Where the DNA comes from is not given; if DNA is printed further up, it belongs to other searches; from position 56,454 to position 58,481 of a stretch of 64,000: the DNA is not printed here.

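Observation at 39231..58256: One translationally coupled operon interleaves hopanoid biosynthesis with a complete 2-aminoethylphosphonate pathway and CDP-alcohol transferases: candidate phosphonate-decorated hopanoid (or co-made phosphonolipid)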

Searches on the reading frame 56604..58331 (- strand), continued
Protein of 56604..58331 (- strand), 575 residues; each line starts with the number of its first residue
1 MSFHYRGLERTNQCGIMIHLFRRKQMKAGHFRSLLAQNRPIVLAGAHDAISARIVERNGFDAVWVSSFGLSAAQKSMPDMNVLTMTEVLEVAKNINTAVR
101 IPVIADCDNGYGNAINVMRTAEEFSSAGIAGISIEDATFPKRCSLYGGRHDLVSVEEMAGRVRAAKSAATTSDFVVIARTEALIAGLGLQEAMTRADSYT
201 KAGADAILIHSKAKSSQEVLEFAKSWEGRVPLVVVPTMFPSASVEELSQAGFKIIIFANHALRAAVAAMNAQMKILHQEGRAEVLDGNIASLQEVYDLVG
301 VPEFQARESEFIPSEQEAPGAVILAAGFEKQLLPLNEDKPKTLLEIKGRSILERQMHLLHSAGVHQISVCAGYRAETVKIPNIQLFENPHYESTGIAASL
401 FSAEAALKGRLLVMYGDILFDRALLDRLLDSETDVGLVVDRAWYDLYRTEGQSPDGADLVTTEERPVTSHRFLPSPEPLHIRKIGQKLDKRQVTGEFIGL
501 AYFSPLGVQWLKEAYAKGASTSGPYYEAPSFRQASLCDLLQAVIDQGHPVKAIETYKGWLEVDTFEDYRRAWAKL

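Call 14: find_homologous_proteins(query=window:56604-58256:-, max_evalue=1e-20)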
Query window:56604-58256:- (550 aa): 2973 proteins with E <= 1e-20 among 8000 candidates; the best 120 are listed.
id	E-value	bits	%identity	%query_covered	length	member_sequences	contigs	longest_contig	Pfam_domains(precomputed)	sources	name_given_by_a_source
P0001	0.0e+0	1220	100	100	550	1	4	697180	PF00483.30,PF13714.13,PF00463.28,PF12804.14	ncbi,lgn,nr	ncbi:MAG: isocitrate lyase/phosphoenolpyruvate mutase family protein [Candidatus Omnitrophica bacter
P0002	6.7e-282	954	78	100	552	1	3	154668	PF00483.30,PF13714.13,PF00463.28,PF12804.14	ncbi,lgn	-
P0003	7.6e-274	927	75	100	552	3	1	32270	PF00483.30,PF13714.13,PF00463.28,PF12804.14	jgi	-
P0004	2.3e-269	913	77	98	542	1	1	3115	PF00483.30,PF13714.13,PF00463.28,PF12804.14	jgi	jgi:phosphoenolpyruvate phosphomutase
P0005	2.6e-263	893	73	100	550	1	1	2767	PF00483.30,PF13714.13,PF00463.28,PF12804.14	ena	-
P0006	2.0e-260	883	74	100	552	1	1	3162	PF00483.30,PF13714.13,PF00463.28,PF12804.14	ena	-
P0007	2.8e-260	883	72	100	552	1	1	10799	PF00483.30,PF13714.13,PF00463.28,PF12804.14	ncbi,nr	ncbi:MAG: isocitrate lyase/phosphoenolpyruvate mutase family protein [Candidatus Omnitrophica bacter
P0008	3.5e-259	879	72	100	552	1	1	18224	PF00483.30,PF13714.13,PF00463.28,PF12804.14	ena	-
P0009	1.1e-258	877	72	100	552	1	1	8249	PF13714.13,PF00463.28,PF12804.14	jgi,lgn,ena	-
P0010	1.6e-256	870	71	100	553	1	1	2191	PF00483.30,PF13714.13,PF00463.28,PF12804.14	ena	-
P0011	6.0e-256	868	71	100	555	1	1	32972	PF00483.30,PF13714.13,PF00463.28,PF12804.14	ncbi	-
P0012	8.9e-255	864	71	100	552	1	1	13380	PF13714.13,PF00463.28,PF12804.14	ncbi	-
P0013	7.9e-254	861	71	100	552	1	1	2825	PF00483.30,PF13714.13,PF00463.28,PF12804.14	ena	-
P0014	1.0e-253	861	71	100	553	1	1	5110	PF00483.30,PF13714.13,PF00463.28,PF12804.14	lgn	-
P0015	1.4e-253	860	71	100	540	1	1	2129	PF00483.30,PF13714.13,PF00463.28,PF12804.14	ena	-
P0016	1.8e-252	857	70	100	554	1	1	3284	PF00483.30,PF13714.13,PF00463.28,PF12804.14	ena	-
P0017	2.6e-252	856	70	100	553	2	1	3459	PF00483.30,PF13714.13,PF00463.28,PF12804.14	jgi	jgi:phosphoenolpyruvate phosphomutase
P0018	5.7e-248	842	69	100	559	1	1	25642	PF00483.30,PF13714.13,PF00463.28,PF12804.14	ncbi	-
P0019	4.0e-247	839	69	100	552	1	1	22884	PF13714.13,PF00463.28,PF12804.14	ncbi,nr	ncbi:MAG: isocitrate lyase/phosphoenolpyruvate mutase family protein [Candidatus Omnitrophica bacter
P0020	5.4e-247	839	70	100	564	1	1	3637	PF00483.30,PF13714.13,PF00463.28,PF12804.14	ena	-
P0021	6.4e-247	839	68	100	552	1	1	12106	PF00483.30,PF13714.13,PF00463.28,PF12804.14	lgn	-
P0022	1.7e-246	837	68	100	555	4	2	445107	PF00483.30,PF13714.13,PF00463.28,PF12804.14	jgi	-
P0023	1.2e-244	831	68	100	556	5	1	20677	PF00483.30,PF13714.13,PF00463.28,PF12804.14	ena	-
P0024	1.3e-235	801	66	100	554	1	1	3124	PF00483.30,PF13714.13,PF00463.28,PF12804.14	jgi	jgi:phosphoenolpyruvate phosphomutase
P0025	1.2e-230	785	71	91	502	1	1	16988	PF00483.30,PF13714.13,PF00463.28,PF12804.14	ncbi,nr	ncbi:MAG: isocitrate lyase/phosphoenolpyruvate mutase family protein, partial [Candidatus Omnitrophi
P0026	7.4e-222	756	63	100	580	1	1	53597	PF00483.30,PF13714.13,PF00463.28,PF12804.14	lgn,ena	-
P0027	5.4e-217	740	63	99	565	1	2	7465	PF00483.30,PF13714.13,PF00463.28,PF12804.14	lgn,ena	-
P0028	2.8e-214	731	61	100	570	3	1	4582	PF00483.30,PF13714.13,PF00463.28,PF12804.14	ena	-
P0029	2.9e-214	731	61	100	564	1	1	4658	PF00483.30,PF13714.13,PF00463.28,PF12804.14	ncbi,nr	ncbi:MAG: isocitrate lyase/phosphoenolpyruvate mutase family protein [Candidatus Omnitrophica bacter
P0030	5.1e-212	723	66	97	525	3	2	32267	PF00483.30,PF13714.13,PF00463.28,PF12804.14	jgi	-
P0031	7.5e-212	723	62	100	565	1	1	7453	PF00483.30,PF13714.13,PF00463.28,PF12804.14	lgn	-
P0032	1.8e-209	715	60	98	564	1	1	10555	PF00483.30,PF13714.13,PF00463.28,PF12804.14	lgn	-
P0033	4.6e-205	700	58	100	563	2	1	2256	PF00483.30,PF13714.13,PF00463.28,PF12804.14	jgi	-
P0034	8.5e-198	676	60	97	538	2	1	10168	PF00483.30,PF13714.13,PF00463.28,PF12804.14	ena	-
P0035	1.1e-194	666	57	100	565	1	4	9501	PF00483.30,PF13714.13,PF00463.28,PF12804.14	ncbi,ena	-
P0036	4.0e-194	664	53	100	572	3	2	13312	PF13714.13,PF00463.28,PF12804.14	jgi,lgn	jgi:phosphoenolpyruvate phosphomutase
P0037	3.5e-193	661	54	100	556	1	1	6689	PF13714.13,PF00463.28,PF09370.17,PF12804.14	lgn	-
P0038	1.1e-192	660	55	100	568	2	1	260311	PF13714.13,PF00463.28,PF12804.14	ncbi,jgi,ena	-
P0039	3.1e-192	658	54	100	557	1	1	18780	PF00483.30,PF13714.13,PF00463.28,PF12804.14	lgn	-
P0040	8.9e-192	657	56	100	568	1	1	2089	PF00483.30,PF13714.13,PF02548.22,PF00463.28,PF12804.14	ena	-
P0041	8.4e-191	653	55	100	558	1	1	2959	PF00483.30,PF13714.13,PF00463.28,PF12804.14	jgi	jgi:phosphoenolpyruvate phosphomutase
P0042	1.1e-190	653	54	100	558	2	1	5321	PF13714.13,PF00463.28,PF12804.14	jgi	jgi:phosphoenolpyruvate phosphomutase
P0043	3.6e-190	651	53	100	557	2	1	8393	PF00483.30,PF13714.13,PF00463.28,PF12804.14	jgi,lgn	-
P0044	5.3e-190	651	55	97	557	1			PF00483.30,PF13714.13,PF00463.28,PF12804.14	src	-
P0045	2.2e-189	649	54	100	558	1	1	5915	PF00483.30,PF13714.13,PF00463.28,PF12804.14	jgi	jgi:phosphoenolpyruvate phosphomutase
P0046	5.8e-189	647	55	100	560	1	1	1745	PF00483.30,PF13714.13,PF00463.28,PF12804.14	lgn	-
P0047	7.4e-189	647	55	100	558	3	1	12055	PF00483.30,PF13714.13,PF00463.28,PF12804.14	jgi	jgi:phosphoenolpyruvate phosphomutase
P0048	8.5e-189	647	55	100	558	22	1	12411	PF13714.13,PF00463.28,PF12804.14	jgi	jgi:phosphoenolpyruvate phosphomutase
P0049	4.7e-188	644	55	99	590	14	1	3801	PF00483.30,PF13714.13,PF00463.28,PF12804.14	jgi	jgi:phosphoenolpyruvate phosphomutase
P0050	1.3e-187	643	55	100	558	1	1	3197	PF00483.30,PF13714.13,PF00463.28,PF12804.14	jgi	jgi:phosphoenolpyruvate phosphomutase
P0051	1.7e-187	643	55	100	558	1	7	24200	PF00483.30,PF13714.13,PF00463.28,PF12804.14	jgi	jgi:phosphoenolpyruvate phosphomutase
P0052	2.1e-187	642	55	100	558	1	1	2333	PF00483.30,PF13714.13,PF00463.28,PF12804.14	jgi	jgi:phosphoenolpyruvate phosphomutase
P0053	2.2e-187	642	55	100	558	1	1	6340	PF00483.30,PF13714.13,PF00463.28,PF12804.14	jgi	jgi:phosphoenolpyruvate phosphomutase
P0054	2.3e-187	642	55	100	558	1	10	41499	PF00483.30,PF13714.13,PF00463.28,PF12804.14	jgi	jgi:phosphoenolpyruvate phosphomutase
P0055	2.3e-187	642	55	97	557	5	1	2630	PF00483.30,PF13714.13,PF00463.28,PF12804.14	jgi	jgi:phosphoenolpyruvate phosphomutase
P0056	2.6e-187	642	54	100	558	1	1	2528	PF00483.30,PF13714.13,PF00463.28,PF12804.14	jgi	jgi:phosphoenolpyruvate phosphomutase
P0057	2.8e-187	642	53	100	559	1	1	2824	PF00483.30,PF13714.13,PF00463.28,PF12804.14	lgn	-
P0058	4.1e-187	641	55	100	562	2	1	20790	PF00483.30,PF13714.13,PF00463.28,PF12804.14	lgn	-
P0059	4.4e-187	641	55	100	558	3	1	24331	PF00483.30,PF13714.13,PF00463.28,PF12804.14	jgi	jgi:phosphoenolpyruvate phosphomutase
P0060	5.2e-187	641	54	100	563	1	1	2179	PF00483.30,PF13714.13,PF00463.28,PF12804.14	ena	-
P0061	5.2e-187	641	54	100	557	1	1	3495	PF00483.30,PF13714.13,PF00463.28,PF12804.14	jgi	jgi:phosphoenolpyruvate phosphomutase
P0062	6.3e-187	641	54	100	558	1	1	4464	PF00483.30,PF13714.13,PF00463.28,PF12804.14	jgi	jgi:phosphoenolpyruvate phosphomutase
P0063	6.5e-187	641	55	100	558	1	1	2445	PF00483.30,PF13714.13,PF00463.28,PF12804.14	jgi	jgi:phosphoenolpyruvate phosphomutase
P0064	6.6e-187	641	54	97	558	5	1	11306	PF00483.30,PF13714.13,PF00463.28,PF12804.14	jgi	jgi:phosphoenolpyruvate phosphomutase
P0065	6.8e-187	641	54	100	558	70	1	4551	PF00483.30,PF13714.13,PF00463.28,PF12804.14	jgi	-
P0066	7.4e-187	640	55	100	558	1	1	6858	PF00483.30,PF13714.13,PF00463.28,PF12804.14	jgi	jgi:phosphoenolpyruvate phosphomutase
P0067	9.3e-187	640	55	100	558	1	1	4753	PF00483.30,PF13714.13,PF00463.28,PF12804.14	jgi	jgi:phosphoenolpyruvate phosphomutase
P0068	1.0e-186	640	54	100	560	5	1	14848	PF13714.13,PF00463.28,PF12804.14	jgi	jgi:phosphoenolpyruvate phosphomutase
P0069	1.0e-186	640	54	97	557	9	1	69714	PF00483.30,PF13714.13,PF00463.28,PF12804.14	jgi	-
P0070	1.6e-186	639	52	100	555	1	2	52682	PF00483.30,PF13714.13,PF12804.14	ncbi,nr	ncbi:MAG: isocitrate lyase/phosphoenolpyruvate mutase family protein [Chlamydiae bacterium]|nr:isoci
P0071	1.7e-186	639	56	100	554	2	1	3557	PF00483.30,PF13714.13,PF00463.28,PF12804.14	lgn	-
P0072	1.7e-186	639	54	100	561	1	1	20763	PF00483.30,PF13714.13,PF00463.28,PF12804.14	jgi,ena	-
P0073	2.5e-186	639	54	100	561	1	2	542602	PF00483.30,PF13714.13,PF00463.28,PF12804.14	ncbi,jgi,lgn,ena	-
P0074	2.6e-186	639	52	100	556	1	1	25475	PF13714.13,PF00463.28,PF12804.14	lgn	-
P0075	1.4e-185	636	55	97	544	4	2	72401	PF00483.30,PF13714.13,PF00463.28,PF12804.14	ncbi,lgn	-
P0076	1.4e-185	636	54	100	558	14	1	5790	PF00483.30,PF13714.13,PF00463.28,PF12804.14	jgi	jgi:phosphoenolpyruvate phosphomutase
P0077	1.9e-185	636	52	100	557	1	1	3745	PF00483.30,PF13714.13,PF00463.28,PF12804.14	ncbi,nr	ncbi:MAG: isocitrate lyase/phosphoenolpyruvate mutase family protein [Chlamydiota bacterium]|nr:isoc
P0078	2.7e-185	635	54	98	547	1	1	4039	PF13714.13,PF00463.28,PF12804.14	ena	-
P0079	2.9e-185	635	54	100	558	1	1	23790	PF00483.30,PF13714.13,PF00463.28,PF12804.14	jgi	jgi:phosphoenolpyruvate phosphomutase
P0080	5.7e-185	634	53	100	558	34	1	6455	PF00483.30,PF13714.13,PF00463.28,PF12804.14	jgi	jgi:phosphoenolpyruvate phosphomutase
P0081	7.4e-185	634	54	100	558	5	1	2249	PF00483.30,PF13714.13,PF00463.28,PF12804.14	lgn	-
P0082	8.2e-185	634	53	100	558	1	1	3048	PF00483.30,PF13714.13,PF00463.28,PF12804.14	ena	-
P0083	8.6e-185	634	53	100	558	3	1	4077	PF13714.13,PF00463.28,PF12804.14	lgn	-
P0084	9.2e-185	633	54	97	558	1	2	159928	PF00483.30,PF13714.13,PF00463.28,PF12804.14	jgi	jgi:phosphoenolpyruvate phosphomutase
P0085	1.4e-184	633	54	100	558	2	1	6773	PF00483.30,PF13714.13,PF00463.28,PF12804.14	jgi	jgi:phosphoenolpyruvate phosphomutase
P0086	1.7e-184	633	53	100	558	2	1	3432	PF13714.13,PF00463.28,PF12804.14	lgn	-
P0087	1.8e-184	633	51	100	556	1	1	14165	PF00483.30,PF13714.13,PF00463.28,PF12804.14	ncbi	-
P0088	2.1e-184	632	54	100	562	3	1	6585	PF13714.13,PF00463.28,PF12804.14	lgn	-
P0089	2.4e-184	632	51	100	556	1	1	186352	PF00483.30,PF13714.13,PF00463.28,PF12804.14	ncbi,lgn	-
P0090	2.6e-184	632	53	100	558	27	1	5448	PF00483.30,PF13714.13,PF00463.28,PF12804.14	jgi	-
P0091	2.9e-184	632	55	97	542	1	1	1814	PF13714.13,PF00463.28,PF12804.14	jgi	jgi:phosphoenolpyruvate phosphomutase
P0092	3.8e-184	631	53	100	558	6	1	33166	PF00483.30,PF13714.13,PF00463.28,PF12804.14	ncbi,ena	-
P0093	6.1e-184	631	54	100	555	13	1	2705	PF00483.30,PF13714.13,PF00463.28,PF12804.14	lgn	-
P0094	7.2e-184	631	53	100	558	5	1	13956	PF00483.30,PF13714.13,PF00463.28,PF12804.14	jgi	jgi:phosphoenolpyruvate phosphomutase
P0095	8.5e-184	630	54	100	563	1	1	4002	PF00483.30,PF13714.13,PF00463.28,PF12804.14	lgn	-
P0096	9.7e-184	630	54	97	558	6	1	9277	PF00483.30,PF13714.13,PF00463.28,PF12804.14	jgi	jgi:phosphoenolpyruvate phosphomutase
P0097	1.6e-183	629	54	100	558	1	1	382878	PF00483.30,PF13714.13,PF00463.28,PF12804.14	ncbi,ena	-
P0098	1.9e-183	629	53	100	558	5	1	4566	PF00483.30,PF13714.13,PF00463.28,PF12804.14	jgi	jgi:phosphoenolpyruvate phosphomutase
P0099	2.0e-183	629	54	99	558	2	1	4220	PF00483.30,PF13714.13,PF00463.28,PF12804.14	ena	-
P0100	3.3e-183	628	51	100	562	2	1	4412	PF13714.13,PF00463.28,PF12804.14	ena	-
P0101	3.5e-183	628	54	99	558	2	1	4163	PF00483.30,PF13714.13,PF00463.28,PF12804.14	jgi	jgi:phosphoenolpyruvate phosphomutase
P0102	3.9e-183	628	54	100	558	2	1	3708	PF00483.30,PF13714.13,PF00463.28,PF12804.14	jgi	jgi:phosphoenolpyruvate phosphomutase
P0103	4.2e-183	628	54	100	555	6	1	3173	PF00483.30,PF13714.13,PF00463.28,PF12804.14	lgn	-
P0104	1.7e-182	626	54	100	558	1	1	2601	PF00483.30,PF13714.13,PF00463.28,PF12804.14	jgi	jgi:phosphoenolpyruvate phosphomutase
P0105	1.8e-182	626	53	100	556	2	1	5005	PF13714.13,PF00463.28,PF12804.14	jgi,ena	-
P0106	3.4e-182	625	52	99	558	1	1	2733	PF00483.30,PF13714.13,PF00463.28,PF12804.14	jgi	jgi:phosphoenolpyruvate phosphomutase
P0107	3.6e-182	625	54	100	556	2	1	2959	PF00483.30,PF13714.13,PF00463.28,PF12804.14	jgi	jgi:phosphoenolpyruvate phosphomutase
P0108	4.0e-182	625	53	100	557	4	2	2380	PF00483.30,PF13714.13,PF00463.28,PF12804.14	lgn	-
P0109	1.3e-181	623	53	100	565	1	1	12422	PF13714.13,PF02548.22,PF00463.28,PF12804.14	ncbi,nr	ncbi:MAG: isocitrate lyase/phosphoenolpyruvate mutase family protein [Candidatus Omnitrophica bacter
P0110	1.8e-181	623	57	96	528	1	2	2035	PF00483.30,PF13714.13,PF00463.28,PF12804.14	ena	-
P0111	2.8e-181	622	53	100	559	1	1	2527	PF00483.30,PF13714.13,PF00463.28,PF01128.26,PF12804.14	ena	-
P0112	3.2e-181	622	52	100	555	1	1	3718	PF00483.30,PF13714.13,PF00463.28,PF12804.14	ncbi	-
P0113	6.2e-181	621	53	98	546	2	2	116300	PF13714.13,PF00463.28,PF12804.14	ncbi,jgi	-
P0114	8.0e-181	620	53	100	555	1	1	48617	PF00483.30,PF13714.13,PF00463.28,PF12804.14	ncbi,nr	ncbi:MAG: isocitrate lyase/phosphoenolpyruvate mutase family protein [Candidatus Rokubacteria bacter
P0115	1.5e-180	620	53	100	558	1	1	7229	PF00483.30,PF13714.13,PF00463.28,PF12804.14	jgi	jgi:phosphoenolpyruvate phosphomutase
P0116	1.7e-180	619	52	100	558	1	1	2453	PF00483.30,PF13714.13,PF00463.28,PF01128.26,PF12804.14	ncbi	ncbi:MAG: isocitrate lyase/phosphoenolpyruvate mutase family protein, partial [Candidatus Methylomir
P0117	4.7e-180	618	53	100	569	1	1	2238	PF00483.30,PF13714.13,PF00463.28,PF12804.14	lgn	-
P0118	5.8e-180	618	53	100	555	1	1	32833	PF00483.30,PF13714.13,PF00463.28,PF12804.14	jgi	jgi:phosphoenolpyruvate phosphomutase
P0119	7.1e-180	617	53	100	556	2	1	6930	PF00483.30,PF13714.13,PF00463.28,PF12804.14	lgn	-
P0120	1.3e-179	617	53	100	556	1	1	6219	PF13714.13,PF00463.28,PF12804.14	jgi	jgi:phosphoenolpyruvate phosphomutase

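Call 18: find_related_loci(query=A1, collection=genome_contigs, flank=10000)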
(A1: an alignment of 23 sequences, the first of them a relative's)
Query A1 (550 aa) in genome_contigs; peptide patterns used: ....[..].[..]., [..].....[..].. (x = any residue, [..] = any of these).
491 stretches matched a pattern; 403 encode a relative of the query (tblastn E <= 1e-3); the best 80 are kept; 80 distinct loci.
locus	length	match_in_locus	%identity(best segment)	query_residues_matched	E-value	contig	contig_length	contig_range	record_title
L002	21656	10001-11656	77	1-550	0e+0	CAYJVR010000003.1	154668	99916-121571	MAG TPA_asm: uncultured Planctomycetia bacterium isolate ERP125453_co1_218 genome assembly, contig: NODE_30_length_15466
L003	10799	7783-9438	72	1-550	0e+0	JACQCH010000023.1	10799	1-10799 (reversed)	MAG: Candidatus Omnitrophota bacterium isolate NC_groundwater_963_Pr1_S-0.2um_59_43 Montesol18-Sp2_coassembly_scaffold_3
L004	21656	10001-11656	71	1-550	0e+0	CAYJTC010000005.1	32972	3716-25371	MAG TPA_asm: uncultured Planctomycetia bacterium isolate ERP125453_co1_454 genome assembly, contig: NODE_1089_length_329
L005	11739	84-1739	71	1-550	0e+0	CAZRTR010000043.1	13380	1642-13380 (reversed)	MAG TPA_asm: uncultured Planctomycetia bacterium isolate ERP125453_co1_528 genome assembly, contig: NODE_5005_length_133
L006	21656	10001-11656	68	1-550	0e+0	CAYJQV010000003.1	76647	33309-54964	MAG TPA_asm: uncultured Planctomycetia bacterium isolate ERP125453_co1_223 genome assembly, contig: NODE_184_length_7664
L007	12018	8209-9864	68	1-550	0e+0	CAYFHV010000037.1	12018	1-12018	MAG TPA_asm: uncultured Planctomycetia bacterium isolate ERP013524_co1_43 genome assembly, contig: NODE_1065_length_1201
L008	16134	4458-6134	69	1-550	0e+0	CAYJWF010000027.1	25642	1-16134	MAG TPA_asm: uncultured Planctomycetia bacterium isolate ERP125453_co1_501 genome assembly, contig: NODE_1696_length_256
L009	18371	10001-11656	69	1-550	0e+0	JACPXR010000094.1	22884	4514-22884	MAG: Candidatus Omnitrophota bacterium isolate NC_groundwater_842_Pr1_B-0.1um_62_9 Montesol18_Bp1_scaffold_1374563, whol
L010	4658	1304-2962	61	2-550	0e+0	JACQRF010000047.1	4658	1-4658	MAG: Candidatus Omnitrophota bacterium isolate NC_groundwater_1352_Ag_S-0.2um_68_36 S_p2_S4_coassembly_k141_1069866, who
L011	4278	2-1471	67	64-550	0e+0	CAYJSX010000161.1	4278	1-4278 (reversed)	MAG TPA_asm: uncultured Planctomycetia bacterium isolate ERP125453_co1_275 genome assembly, contig: NODE_28617_length_42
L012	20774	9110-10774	54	2-550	0e+0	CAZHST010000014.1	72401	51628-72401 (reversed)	MAG TPA_asm: uncultured bacterium isolate binchicken_co30_163 genome assembly, contig: NODE_406_length_72401_cov_18.0666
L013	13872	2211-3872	54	2-550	0e+0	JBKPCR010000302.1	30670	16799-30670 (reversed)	MAG: bacterium isolate GB_EKS_MAG_00046 GB_EKS_000000001726, whole genome shotgun sequence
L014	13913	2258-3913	51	2-550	0e+0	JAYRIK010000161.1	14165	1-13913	MAG: Candidatus Auribacterota bacterium isolate SZ_szas25bin.51 k141_927972, whole genome shotgun sequence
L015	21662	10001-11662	54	2-550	0e+0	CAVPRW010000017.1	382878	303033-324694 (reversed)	MAG: uncultured Nitrospinota bacterium isolate MFD10007.bin.2.94 genome assembly, contig: contig_26126, whole genome sho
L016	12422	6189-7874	53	2-550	0e+0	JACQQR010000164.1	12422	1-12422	MAG: Candidatus Omnitrophota bacterium isolate NC_groundwater_1338_Ag_S-0.2um_49_33 S_p2_S4_coassembly_k141_2364304, who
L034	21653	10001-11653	49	3-550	4e-180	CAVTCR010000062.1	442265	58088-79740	MAG: uncultured delta proteobacterium isolate MFD00962.bin.2.146 genome assembly, contig: contig_48596, whole genome sho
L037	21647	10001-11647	50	6-550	8e-179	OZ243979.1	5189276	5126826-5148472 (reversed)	MAG: uncultured Candidatus Binatia bacterium isolate 1ea5a42d-c5b0-4d9d-a207-f079449ea76f genome assembly, chromosome: 1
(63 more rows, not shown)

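Call 30: find_encoding_contigs(protein=P0114, flank=10000, max_places=2)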
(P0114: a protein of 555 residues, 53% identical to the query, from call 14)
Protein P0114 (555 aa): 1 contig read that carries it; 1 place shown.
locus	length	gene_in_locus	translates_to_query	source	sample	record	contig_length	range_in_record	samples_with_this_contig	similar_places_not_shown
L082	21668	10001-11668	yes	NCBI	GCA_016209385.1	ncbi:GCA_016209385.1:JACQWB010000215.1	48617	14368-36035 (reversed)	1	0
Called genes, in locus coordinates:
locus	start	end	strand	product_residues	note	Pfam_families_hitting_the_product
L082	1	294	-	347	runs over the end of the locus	PF08240:ADH_N, PF16912:Glu_dehyd_C, PF00107:ADH_zinc_N, PF13602:ADH_zinc_N_2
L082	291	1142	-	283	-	PF00494:SQS_PSY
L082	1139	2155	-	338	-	PF01073:3Beta_HSD, PF01370:Epimerase, PF02719:Polysacc_synt_2, PF04321:RmlD_sub_bind, PF05368:NmrA, PF13460:NAD_binding_10, PF16363:GDP_Man_Dehyd, PF07993:NAD_binding_4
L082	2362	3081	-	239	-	PF01048:PNP_UDP_1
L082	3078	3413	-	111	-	-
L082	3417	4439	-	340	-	PF04055:Radical_SAM, PF11946:DUF3463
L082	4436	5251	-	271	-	PF04240:Caroten_synth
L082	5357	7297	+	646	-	PF00432:Prenyltrans (faint), PF13249:SQHop_cyclase_N, PF13243:SQHop_cyclase_C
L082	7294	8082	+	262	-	PF02405:MlaE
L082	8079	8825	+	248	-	PF00005:ABC_tran, PF13304:AAA_21 (faint)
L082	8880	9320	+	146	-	PF02470:MlaD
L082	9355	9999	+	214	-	PF05494:MlaC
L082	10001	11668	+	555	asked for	PF13714:PEP_mutase, PF00463:ICL (weak), PF00483:NTP_transferase (weak), PF12804:NTP_transf_3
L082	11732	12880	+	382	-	PF02776:TPP_enzyme_N, PF02775:TPP_enzyme_C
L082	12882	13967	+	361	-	PF00266:Aminotran_5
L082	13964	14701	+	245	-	PF00483:NTP_transferase, PF01128:IspD (weak), PF12804:NTP_transf_3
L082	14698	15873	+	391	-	PF01066:CDP-OH_P_transf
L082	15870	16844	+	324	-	PF03706:LPG_synthase_TM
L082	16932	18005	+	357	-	PF01658:Inos-1-P_synth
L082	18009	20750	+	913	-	PF03176:MMPL, PF12349:Sterol-sensing, PF03176:MMPL (weak)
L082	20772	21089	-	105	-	PF01312:Bac_export_2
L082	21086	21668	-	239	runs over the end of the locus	PF02120:Flg_hook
